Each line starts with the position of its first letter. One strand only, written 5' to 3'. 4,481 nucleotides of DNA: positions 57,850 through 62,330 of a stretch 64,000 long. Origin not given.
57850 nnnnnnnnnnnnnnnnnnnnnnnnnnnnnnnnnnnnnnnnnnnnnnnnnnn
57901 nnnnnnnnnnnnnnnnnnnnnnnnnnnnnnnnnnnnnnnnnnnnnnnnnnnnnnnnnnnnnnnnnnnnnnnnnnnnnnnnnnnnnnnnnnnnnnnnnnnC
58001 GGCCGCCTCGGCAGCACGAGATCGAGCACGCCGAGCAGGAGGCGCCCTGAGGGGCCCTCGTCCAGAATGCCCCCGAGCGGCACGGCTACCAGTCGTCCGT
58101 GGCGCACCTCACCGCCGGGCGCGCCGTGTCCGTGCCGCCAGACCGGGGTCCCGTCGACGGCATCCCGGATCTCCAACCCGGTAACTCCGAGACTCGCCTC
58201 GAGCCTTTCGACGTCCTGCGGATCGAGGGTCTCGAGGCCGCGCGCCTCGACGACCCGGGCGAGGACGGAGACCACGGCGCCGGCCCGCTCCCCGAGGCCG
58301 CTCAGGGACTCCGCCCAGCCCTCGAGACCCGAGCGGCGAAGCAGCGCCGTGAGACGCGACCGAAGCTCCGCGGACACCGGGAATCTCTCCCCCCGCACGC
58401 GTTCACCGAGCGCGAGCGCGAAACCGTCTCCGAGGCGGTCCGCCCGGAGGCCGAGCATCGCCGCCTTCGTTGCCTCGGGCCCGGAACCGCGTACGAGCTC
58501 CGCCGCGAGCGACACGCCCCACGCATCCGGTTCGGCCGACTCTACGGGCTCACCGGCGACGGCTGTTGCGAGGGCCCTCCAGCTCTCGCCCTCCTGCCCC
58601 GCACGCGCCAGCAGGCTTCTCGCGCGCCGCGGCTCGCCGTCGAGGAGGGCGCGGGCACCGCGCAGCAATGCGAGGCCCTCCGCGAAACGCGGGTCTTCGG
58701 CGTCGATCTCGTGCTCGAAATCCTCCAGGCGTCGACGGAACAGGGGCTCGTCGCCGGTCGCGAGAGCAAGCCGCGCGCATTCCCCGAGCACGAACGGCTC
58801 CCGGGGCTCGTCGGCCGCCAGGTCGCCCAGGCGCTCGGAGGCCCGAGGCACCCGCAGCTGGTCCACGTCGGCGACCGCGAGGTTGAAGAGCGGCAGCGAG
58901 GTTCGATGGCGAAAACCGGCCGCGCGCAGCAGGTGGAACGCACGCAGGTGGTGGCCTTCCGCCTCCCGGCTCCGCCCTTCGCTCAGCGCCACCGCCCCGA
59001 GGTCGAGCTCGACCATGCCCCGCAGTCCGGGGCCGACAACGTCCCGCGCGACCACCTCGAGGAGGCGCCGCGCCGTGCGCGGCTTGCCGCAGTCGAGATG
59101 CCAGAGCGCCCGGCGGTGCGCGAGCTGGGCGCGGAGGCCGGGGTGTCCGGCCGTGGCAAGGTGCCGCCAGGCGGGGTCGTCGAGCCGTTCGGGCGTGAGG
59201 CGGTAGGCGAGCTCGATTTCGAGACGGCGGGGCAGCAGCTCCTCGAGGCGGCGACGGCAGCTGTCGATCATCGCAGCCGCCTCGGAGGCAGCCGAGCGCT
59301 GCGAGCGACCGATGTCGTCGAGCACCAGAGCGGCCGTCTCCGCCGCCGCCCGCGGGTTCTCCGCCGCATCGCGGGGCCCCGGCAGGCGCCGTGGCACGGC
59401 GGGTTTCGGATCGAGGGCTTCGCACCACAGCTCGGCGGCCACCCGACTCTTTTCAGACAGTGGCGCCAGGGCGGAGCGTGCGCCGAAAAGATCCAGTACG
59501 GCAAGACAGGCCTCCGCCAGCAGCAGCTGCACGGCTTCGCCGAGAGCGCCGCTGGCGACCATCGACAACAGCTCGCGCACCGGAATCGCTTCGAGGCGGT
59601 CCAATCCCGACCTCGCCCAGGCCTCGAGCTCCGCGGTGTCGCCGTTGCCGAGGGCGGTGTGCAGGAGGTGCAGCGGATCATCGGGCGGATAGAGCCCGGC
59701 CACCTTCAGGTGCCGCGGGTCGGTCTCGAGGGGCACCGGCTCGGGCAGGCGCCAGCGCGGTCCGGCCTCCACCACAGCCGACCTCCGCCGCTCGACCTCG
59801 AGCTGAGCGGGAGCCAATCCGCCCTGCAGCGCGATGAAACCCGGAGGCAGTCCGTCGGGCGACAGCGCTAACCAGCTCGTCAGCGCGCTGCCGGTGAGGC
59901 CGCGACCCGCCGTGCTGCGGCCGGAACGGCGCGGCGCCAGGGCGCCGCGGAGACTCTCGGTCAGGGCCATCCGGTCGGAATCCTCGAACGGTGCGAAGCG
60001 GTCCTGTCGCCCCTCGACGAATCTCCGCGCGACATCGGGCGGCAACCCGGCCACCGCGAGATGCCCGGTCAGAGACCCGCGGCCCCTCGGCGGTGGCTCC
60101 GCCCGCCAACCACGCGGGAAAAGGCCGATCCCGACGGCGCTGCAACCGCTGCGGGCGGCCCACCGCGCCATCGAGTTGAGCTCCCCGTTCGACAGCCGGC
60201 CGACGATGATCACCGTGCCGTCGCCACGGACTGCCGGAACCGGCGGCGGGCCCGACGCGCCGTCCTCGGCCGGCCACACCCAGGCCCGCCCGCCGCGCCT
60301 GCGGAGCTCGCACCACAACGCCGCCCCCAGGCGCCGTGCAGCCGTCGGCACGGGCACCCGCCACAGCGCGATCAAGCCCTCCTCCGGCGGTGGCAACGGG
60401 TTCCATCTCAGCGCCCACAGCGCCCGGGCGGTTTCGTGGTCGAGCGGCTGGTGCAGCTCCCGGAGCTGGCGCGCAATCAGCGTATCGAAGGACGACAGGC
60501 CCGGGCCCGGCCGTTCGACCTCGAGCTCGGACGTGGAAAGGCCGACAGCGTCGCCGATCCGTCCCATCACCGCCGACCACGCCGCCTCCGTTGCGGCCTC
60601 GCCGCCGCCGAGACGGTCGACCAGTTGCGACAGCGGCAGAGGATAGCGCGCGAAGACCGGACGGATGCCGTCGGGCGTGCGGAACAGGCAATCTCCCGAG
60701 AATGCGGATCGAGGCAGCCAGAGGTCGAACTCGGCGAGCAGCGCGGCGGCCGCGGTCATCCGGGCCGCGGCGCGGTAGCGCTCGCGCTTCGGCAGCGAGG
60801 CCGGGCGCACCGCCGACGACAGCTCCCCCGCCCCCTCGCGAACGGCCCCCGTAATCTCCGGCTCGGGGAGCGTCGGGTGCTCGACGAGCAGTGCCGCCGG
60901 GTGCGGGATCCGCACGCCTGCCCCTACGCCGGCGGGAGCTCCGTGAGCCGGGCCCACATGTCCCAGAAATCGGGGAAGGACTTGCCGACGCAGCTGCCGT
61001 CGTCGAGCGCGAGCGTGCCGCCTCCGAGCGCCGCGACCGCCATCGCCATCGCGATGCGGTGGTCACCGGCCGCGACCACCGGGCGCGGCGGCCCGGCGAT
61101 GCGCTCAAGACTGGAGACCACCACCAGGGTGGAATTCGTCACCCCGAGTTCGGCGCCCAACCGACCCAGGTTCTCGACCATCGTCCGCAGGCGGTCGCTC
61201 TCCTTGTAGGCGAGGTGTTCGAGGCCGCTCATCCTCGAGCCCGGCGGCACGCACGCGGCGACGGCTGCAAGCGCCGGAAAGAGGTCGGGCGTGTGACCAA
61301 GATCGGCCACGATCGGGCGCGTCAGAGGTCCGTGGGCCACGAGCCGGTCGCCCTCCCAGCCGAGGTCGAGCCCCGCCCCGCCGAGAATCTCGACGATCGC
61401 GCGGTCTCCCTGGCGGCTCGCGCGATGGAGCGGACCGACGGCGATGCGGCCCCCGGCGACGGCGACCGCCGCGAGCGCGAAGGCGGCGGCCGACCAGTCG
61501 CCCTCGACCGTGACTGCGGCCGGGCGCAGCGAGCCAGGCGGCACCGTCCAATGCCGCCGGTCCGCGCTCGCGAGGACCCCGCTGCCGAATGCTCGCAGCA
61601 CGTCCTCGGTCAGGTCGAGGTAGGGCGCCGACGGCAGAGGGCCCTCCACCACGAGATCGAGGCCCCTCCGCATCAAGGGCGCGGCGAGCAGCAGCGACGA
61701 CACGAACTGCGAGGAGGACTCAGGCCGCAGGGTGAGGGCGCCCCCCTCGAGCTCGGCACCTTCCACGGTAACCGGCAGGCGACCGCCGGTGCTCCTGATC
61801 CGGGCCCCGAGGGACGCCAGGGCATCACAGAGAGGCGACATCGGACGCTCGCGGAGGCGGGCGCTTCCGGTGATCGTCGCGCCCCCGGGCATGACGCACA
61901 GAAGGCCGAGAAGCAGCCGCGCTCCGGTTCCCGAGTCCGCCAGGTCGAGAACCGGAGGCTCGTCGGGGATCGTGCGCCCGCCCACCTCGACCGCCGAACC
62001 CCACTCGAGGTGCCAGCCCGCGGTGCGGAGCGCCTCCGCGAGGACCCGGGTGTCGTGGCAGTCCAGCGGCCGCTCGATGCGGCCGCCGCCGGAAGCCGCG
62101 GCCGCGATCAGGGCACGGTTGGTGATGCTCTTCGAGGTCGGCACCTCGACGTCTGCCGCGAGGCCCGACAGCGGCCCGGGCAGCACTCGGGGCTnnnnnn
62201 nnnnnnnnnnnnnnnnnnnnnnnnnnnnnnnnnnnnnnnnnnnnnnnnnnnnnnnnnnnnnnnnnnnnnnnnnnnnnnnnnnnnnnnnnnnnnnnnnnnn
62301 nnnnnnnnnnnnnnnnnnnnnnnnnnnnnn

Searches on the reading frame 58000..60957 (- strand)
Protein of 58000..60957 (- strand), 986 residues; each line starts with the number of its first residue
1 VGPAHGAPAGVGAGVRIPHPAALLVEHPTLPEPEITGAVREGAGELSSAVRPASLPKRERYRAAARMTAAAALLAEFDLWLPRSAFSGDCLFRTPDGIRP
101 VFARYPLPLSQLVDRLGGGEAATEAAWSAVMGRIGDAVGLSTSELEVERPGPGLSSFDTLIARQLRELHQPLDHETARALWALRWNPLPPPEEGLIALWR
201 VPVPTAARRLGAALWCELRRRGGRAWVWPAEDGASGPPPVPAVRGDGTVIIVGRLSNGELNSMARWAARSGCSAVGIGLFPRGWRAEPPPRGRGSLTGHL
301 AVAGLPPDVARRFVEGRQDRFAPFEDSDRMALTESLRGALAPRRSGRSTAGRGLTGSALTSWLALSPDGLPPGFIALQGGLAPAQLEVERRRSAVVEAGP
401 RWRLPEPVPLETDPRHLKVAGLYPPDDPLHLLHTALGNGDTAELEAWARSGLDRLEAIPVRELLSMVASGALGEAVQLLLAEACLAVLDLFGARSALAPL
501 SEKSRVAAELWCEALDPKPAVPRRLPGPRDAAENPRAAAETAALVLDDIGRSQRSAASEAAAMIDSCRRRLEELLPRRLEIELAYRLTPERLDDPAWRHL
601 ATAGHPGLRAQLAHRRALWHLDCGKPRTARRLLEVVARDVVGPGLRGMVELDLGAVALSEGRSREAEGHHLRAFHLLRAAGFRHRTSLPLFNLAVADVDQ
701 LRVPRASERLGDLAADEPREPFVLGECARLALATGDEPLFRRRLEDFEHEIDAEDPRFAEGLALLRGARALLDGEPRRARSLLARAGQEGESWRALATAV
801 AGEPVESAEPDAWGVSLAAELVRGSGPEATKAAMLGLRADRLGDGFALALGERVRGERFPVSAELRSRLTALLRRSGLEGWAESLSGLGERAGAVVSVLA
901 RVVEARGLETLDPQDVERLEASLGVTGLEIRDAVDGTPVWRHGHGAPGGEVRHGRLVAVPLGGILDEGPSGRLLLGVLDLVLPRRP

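Call 55: search_solved_structures(query=window:58000-60957:-, max_evalue=1)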
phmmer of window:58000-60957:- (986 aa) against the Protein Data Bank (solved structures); distinct sequences matched with E-value up to 1: 1.
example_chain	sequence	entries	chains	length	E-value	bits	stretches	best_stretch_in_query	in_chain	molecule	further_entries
1pwa_A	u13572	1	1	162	0.73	11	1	596-662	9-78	Fibroblast growth factor-19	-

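Call 56: find_homologous_proteins(query=window:58000-60957:-, max_evalue=1e-10)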
Query window:58000-60957:- (986 aa): 86 proteins with E <= 1e-10 among 8000 candidates.
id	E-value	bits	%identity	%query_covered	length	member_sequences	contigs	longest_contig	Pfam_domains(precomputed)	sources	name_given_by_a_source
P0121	0.0e+0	1898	92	99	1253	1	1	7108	PF00158.33,PF25601.2,PF02954.26,PF14532.13,PF07728.21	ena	-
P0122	0.0e+0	1892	90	99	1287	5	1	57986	PF00158.33,PF25601.2,PF02954.26,PF14532.13,PF07728.21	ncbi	-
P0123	0.0e+0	1737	84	99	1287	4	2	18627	PF00158.33,PF25601.2,PF02954.26,PF14532.13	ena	-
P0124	0.0e+0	1313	66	97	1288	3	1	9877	PF00158.33,PF25601.2,PF02954.26,PF14532.13,PF07728.21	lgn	-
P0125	3.8e-279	947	54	98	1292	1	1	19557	PF00158.33,PF25601.2,PF02954.26,PF14532.13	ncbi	-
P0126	1.3e-277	942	54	98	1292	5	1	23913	PF00158.33,PF25601.2,PF02954.26,PF14532.13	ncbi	-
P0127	9.4e-272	923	51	99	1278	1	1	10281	PF00158.33,PF25601.2,PF02954.26,PF14532.13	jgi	jgi:transcriptional regulator with AAA-type ATPase domain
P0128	1.1e-265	903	49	98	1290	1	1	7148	PF00158.33,PF25601.2,PF02954.26,PF14532.13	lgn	-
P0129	3.5e-264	898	50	98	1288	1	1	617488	PF00158.33,PF25601.2,PF02954.26,PF14532.13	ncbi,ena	-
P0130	6.8e-263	893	49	98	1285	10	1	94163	PF00158.33,PF25601.2,PF14532.13,PF07728.21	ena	-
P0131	2.4e-261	888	49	98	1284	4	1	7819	PF00158.33,PF25601.2,PF02954.26,PF14532.13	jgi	jgi:transcriptional regulator with AAA-type ATPase domain/tetratricopeptide (TPR) repeat protein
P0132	3.9e-259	881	49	97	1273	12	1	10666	PF00158.33,PF25601.2,PF02954.26,PF14532.13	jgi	jgi:transcriptional regulator with AAA-type ATPase domain/tetratricopeptide (TPR) repeat protein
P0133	6.0e-259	880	49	99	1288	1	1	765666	PF00158.33,PF25601.2,PF02954.26,PF14532.13,PF07728.21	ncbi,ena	-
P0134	1.8e-258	879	48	98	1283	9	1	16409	PF00158.33,PF25601.2,PF02954.26,PF14532.13,PF07728.21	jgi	jgi:transcriptional regulator with AAA-type ATPase domain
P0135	2.2e-258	878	49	99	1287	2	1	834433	PF00158.33,PF25601.2,PF02954.26,PF14532.13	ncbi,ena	-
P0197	3.6e-137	477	38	98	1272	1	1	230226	PF00158.33,PF25601.2,PF02954.26,PF14532.13,PF07728.21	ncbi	-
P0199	3.0e-130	454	36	98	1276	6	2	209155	PF00158.33,PF25601.2,PF02954.26,PF14532.13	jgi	jgi:transcriptional regulator with AAA-type ATPase domain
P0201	3.2e-129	451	38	98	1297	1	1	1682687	PF00158.33,PF25601.2,PF02954.26,PF14532.13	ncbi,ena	-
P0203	3.2e-123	431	38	98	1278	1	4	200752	PF00158.33,PF25601.2,PF02954.26,PF14532.13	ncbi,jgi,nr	ncbi:MAG: sigma 54-interacting transcriptional regulator [Thermoanaerobaculales bacterium]|jgi:DNA-b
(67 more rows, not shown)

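Call 57: find_encoding_contigs(protein=P0201, flank=6000, max_places=1)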
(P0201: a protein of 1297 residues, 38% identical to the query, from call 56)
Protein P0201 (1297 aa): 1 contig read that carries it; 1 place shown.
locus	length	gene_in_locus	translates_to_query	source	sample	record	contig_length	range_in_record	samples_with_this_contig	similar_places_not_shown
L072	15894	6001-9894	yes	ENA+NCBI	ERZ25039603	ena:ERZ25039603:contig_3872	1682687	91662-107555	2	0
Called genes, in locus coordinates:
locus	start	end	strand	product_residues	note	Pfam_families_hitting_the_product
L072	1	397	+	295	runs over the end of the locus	PF00266:Aminotran_5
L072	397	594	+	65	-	-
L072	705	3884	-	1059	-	PF00082:Peptidase_S8, PF01483:P_proprotein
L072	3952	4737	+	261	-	-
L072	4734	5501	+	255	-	PF00275:EPSP_synthase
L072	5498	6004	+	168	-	PF00275:EPSP_synthase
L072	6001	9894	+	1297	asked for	PF00158:Sigma54_activat, PF14532:Sigma54_activ_2, PF25601:AAA_lid_14, PF02954:HTH_8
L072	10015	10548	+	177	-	PF13432:TPR_16 (faint), PF13428:TPR_14 (faint), PF00515:TPR_1 (faint), PF07719:TPR_2 (faint), PF14559:TPR_19, PF13431:TPR_17 (faint)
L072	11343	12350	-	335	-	PF04463:2-thiour_desulf, PF08349:DUF1722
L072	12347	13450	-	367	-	PF00365:PFK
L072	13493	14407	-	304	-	PF00781:DAGK_cat, PF19279:YegS_C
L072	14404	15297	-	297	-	-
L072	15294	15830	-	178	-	-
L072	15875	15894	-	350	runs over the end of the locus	-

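Call 58: find_encoding_contigs(protein=P0203, flank=6000, max_places=1)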
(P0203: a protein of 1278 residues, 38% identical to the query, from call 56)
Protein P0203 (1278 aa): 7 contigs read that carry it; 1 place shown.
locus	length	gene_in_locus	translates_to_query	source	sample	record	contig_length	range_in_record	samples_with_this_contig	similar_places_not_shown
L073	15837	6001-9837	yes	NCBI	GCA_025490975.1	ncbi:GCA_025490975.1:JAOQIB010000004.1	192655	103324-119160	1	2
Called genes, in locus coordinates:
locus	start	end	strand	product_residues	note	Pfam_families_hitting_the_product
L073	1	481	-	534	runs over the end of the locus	PF00801:PKD (weak), PF18911:PKD_4, PF00801:PKD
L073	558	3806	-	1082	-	PF00082:Peptidase_S8, PF01483:P_proprotein (weak)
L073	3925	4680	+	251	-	-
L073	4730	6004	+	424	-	PF00275:EPSP_synthase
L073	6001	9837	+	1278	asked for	PF00158:Sigma54_activat, PF14532:Sigma54_activ_2, PF25601:AAA_lid_14, PF02954:HTH_8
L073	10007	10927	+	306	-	PF01565:FAD_binding_4, PF02873:MurB_C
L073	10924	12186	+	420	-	PF13432:TPR_16 (faint), PF13431:TPR_17 (faint), PF00515:TPR_1 (faint), PF07719:TPR_2 (faint), PF14559:TPR_19 (weak), PF13428:TPR_14 (weak)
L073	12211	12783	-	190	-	PF01871:AMMECR1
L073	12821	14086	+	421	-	PF09861:Lar_N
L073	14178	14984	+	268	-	PF12837:Fer4_6, PF13237:Fer4_10 (weak), PF14697:Fer4_21 (weak), PF12838:Fer4_7 (weak), PF27217:AF_0155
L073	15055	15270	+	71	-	-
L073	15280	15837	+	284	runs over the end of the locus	-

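Call 59: find_encoding_contigs(protein=P0197, flank=6000, max_places=1)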
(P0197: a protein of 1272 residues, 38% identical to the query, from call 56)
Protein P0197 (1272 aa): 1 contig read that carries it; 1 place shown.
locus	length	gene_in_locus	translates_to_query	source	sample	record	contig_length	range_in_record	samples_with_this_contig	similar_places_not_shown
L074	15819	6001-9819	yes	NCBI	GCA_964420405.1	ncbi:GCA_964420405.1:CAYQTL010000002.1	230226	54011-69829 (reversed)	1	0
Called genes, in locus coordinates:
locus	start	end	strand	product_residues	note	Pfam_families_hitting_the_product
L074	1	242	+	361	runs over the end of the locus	PF00266:Aminotran_5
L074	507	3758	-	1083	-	PF00082:Peptidase_S8, PF01483:P_proprotein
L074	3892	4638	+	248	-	PF12850:Metallophos_2 (faint)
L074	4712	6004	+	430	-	PF00275:EPSP_synthase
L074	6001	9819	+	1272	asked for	PF00158:Sigma54_activat, PF07728:AAA_5 (weak), PF14532:Sigma54_activ_2, PF25601:AAA_lid_14, PF02954:HTH_8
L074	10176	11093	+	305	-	PF01565:FAD_binding_4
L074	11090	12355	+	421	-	PF13428:TPR_14 (faint), PF07719:TPR_2 (faint), PF13174:TPR_6 (faint), PF13181:TPR_8 (faint), PF00515:TPR_1 (faint), PF13431:TPR_17 (faint), PF14559:TPR_19 (weak), PF13432:TPR_16 (weak)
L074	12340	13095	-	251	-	PF00588:SpoU_methylase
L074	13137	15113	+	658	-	PF01694:Rhomboid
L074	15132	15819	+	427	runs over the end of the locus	PF09861:Lar_N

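Call 60: find_encoding_contigs(protein=P0199, flank=6000, max_places=1)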
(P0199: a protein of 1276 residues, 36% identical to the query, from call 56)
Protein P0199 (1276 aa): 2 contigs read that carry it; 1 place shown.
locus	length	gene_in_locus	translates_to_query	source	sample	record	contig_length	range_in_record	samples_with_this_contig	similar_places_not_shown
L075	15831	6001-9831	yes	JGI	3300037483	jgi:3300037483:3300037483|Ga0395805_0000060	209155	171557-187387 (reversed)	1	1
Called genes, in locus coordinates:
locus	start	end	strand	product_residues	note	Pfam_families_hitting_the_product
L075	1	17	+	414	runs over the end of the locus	PF06245:DUF1015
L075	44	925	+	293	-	PF00389:2-Hacid_dh, PF02826:2-Hacid_dh_C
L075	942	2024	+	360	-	PF00266:Aminotran_5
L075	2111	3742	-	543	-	PF18911:PKD_4, PF00801:PKD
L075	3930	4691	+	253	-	-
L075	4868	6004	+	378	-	PF00275:EPSP_synthase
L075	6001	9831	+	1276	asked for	PF00158:Sigma54_activat, PF14532:Sigma54_activ_2, PF25601:AAA_lid_14, PF02954:HTH_8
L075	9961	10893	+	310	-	PF01565:FAD_binding_4 (weak), PF02873:MurB_C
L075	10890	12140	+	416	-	PF13429:TPR_15 (faint), PF23914:TPR_CcmH_CycH (faint), PF13371:TPR_9 (faint), PF13431:TPR_17 (faint), PF00515:TPR_1 (faint), PF07719:TPR_2 (faint), PF13432:TPR_16 (weak), PF14559:TPR_19 (weak), +6 more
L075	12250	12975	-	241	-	PF00588:SpoU_methylase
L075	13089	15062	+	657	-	PF01694:Rhomboid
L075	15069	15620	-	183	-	PF01871:AMMECR1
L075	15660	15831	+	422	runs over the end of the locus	PF09861:Lar_N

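Call 80: predict_structure(alignment_id=A3)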
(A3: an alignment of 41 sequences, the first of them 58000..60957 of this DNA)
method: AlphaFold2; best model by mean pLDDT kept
length: 986 residues; sequences in the alignment: 41
mean_pLDDT: 85.7   pTM: 0.76
mean pLDDT of the five models: 85.7, 85.8, 83.7, 83.3, 82.7
residues with pLDDT >= 90: 486; 70-90: 412; 50-70: 56; < 50: 32
segments of 3 or more residues with pLDDT < 50: 1-14, 235-238, 345-355
pLDDT, mean of each block of 10 residues (from residue 1): 32 65 93 85 68 91 95 90 85 87 89 76 81 92 71 69 89 92 92 92 92 95 90 53 77 91 89 94 84 68 84 80 86 89 52 61 91 92 87 82 87 96 93 97 97 94 92 95 96 93 92 89 89 94 85 75 92 94 92 94 92 95 94 88 88 93 86 86 91 91 89 86 94 94 94 86 96 94 90 93 82 90 67 78 93 87 82 86 76 73 81 83 85 88 88 89 77 85 67
secondary structure, 60 per line:
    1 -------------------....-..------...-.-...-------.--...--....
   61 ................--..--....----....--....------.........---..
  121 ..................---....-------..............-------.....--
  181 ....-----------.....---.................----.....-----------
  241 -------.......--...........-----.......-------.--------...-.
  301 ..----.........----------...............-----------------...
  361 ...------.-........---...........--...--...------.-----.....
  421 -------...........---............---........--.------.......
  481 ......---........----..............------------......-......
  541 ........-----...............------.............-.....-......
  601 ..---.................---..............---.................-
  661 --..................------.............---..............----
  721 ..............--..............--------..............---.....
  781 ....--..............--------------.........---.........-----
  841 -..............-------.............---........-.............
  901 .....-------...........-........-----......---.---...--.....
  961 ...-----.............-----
elements in order (helices of 4 or more, strands of 3 or more residues): H20-23 E33-35 E39-41 H57-76 H83-86 E91-94 E97-100 H109-115 H119-138 H142-145 H153-166 H174-178 E181-184 E196-200 H204-220 E225-229 E248-254 H257-267 E273-279 E300-302 H307-315 H326-340 H358-363 H372-379 H383-393 E396-398 E401-403 H416-420 H428-438 H442-453 H457-464 H474-486 H490-497 H502-515 H528-533 H535-548 H554-568 H575-587 H589-593 H595-602 H606-622 H626-639 H643-659 H663-680 H687-699 H703-716 H721-734 H737-750 H759-772 H776-784 H787-800 H815-823 H827-835 H842-855 H863-875 H879-886 H888-905 H913-923 E925-932 E938-943 E951-953 E956-963 H969-981

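Call 82: fold_search(model_id=the predicted structure, library=pdb)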
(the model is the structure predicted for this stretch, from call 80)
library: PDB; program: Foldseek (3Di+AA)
matches with E <= 10: 1215; with E <= 0.001: 8
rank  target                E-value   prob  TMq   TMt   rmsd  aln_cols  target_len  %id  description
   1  8pkp_K                1.0e-04  1.00  0.25  0.42  12.4       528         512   12  Cryo-EM structure of the apo Anaphase-promoting complex/cyclosome (APC/C) at 3.2 Angstrom resolution (released 2023-07-19)
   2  6mfv_A                2.8e-04  1.00  0.16  0.21  22.5       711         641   11  Crystal structure of the Signal Transduction ATPase with Numerous Domains (STAND) protein with a tetratricopeptide rep (released 2019-02-20)
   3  8bbe_D                5.7e-04  1.00  0.13  0.19  22.6       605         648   13  Structure of the IFT-A complex; IFT-A2 module (released 2022-12-21)
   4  9gaw_Q                7.5e-04  1.00  0.24  0.40  12.7       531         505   11  High-resolution structure of the Anaphase-promoting complex/cyclosome (APC/C) bound to co-activator Cdh1 (released 2024-08-14)
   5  8fy4_B                8.4e-04  1.00  0.21  0.33  16.6       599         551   12  Structure of NOT1:NOT10:NOT11 module of the chicken CCR4-NOT complex (released 2023-08-30)
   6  6q6g_K                8.7e-04  1.00  0.25  0.41  12.3       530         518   13  Cryo-EM structure of the APC/C-Cdc20-Cdk2-cyclinA2-Cks2 complex, the D1 box class (released 2019-09-11)
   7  5g04_J                9.1e-04  1.00  0.24  0.40  10.5       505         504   14  Structure of the human APC-Cdc20-Hsl1 complex (released 2016-05-25)
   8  9gaw_K                9.8e-04  1.00  0.25  0.42  12.2       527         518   12  High-resolution structure of the Anaphase-promoting complex/cyclosome (APC/C) bound to co-activator Cdh1 (released 2024-08-14)
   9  4ui9_K                1.2e-03  1.00  0.26  0.46  11.8       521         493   13  Atomic structure of the human Anaphase-Promoting Complex (released 2015-06-17)
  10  8fgw_D                1.5e-03  1.00  0.15  0.12  23.3       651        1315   14  Human IFT-A complex structures provide molecular insights into ciliary transport (released 2023-02-22)
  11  5l9u_J                2.3e-03  1.00  0.24  0.40  12.6       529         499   13  Model of human Anaphase-promoting complex/Cyclosome (APC/C-CDH1) with a cross linked Ubiquitin variant-substrate-UBE2C (released 2016-09-14)
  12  4ui9_J                2.4e-03  1.00  0.24  0.40  12.5       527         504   14  Atomic structure of the human Anaphase-Promoting Complex (released 2015-06-17)
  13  5a31_J                2.5e-03  1.00  0.24  0.40  12.5       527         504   14  Structure of the human APC-Cdh1-Hsl1-UbcH10 complex. (released 2015-11-18)
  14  9rtt_Q                2.6e-03  0.99  0.16  0.17  23.1       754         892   12  Activated Elongation Complex with IWS1 and ELOF1 (released 2025-09-03)
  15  5fjy_A                2.9e-03  1.00  0.13  0.38  15.2       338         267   16  Crystal structure of mouse kinesin light chain 2 (residues 161-480) (released 2016-02-24)
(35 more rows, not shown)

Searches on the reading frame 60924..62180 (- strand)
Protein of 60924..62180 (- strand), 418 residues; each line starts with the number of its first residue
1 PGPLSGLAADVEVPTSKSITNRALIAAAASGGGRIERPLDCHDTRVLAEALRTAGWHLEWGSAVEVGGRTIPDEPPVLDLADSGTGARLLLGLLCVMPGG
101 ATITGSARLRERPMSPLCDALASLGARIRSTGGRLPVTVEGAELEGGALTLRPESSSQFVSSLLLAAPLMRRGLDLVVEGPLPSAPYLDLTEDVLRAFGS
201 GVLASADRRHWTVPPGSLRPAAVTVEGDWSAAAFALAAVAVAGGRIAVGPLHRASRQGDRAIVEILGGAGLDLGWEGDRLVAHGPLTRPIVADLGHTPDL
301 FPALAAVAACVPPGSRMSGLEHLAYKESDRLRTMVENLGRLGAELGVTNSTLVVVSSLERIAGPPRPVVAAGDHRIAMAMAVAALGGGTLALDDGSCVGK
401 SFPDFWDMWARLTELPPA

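Call 54: search_protein_families(library=ncbifam, proteins=[window:60924-62180:-], max_evalue=0.01)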
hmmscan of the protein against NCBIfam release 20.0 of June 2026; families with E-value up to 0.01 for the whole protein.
window:60924-62180:- (418 aa): 4 families
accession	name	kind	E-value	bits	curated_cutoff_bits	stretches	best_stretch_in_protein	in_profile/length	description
TIGR01356.1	aroA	equivalog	4.3e-95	319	287.25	1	10-413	2-413/415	3-phosphoshikimate 1-carboxyvinyltransferase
NF008816.0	PRK11860.1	equivalog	1.9e-59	201.5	943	1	3-414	11-437/662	bifunctional 3-phosphoshikimate 1-carboxyvinyltransferase/cytidylate kinase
NF011381.1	PRK14806.1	equivalog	1.1e-40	139.6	902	1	6-409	311-723/733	bifunctional prephenate dehydrogenase/3-phosphoshikimate 1-carboxyvinyltransferase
NF006873.0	PRK09369.1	subfamily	1.8e-06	26.9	297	1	7-385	12-382/419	UDP-N-acetylglucosamine 1-carboxyvinyltransferase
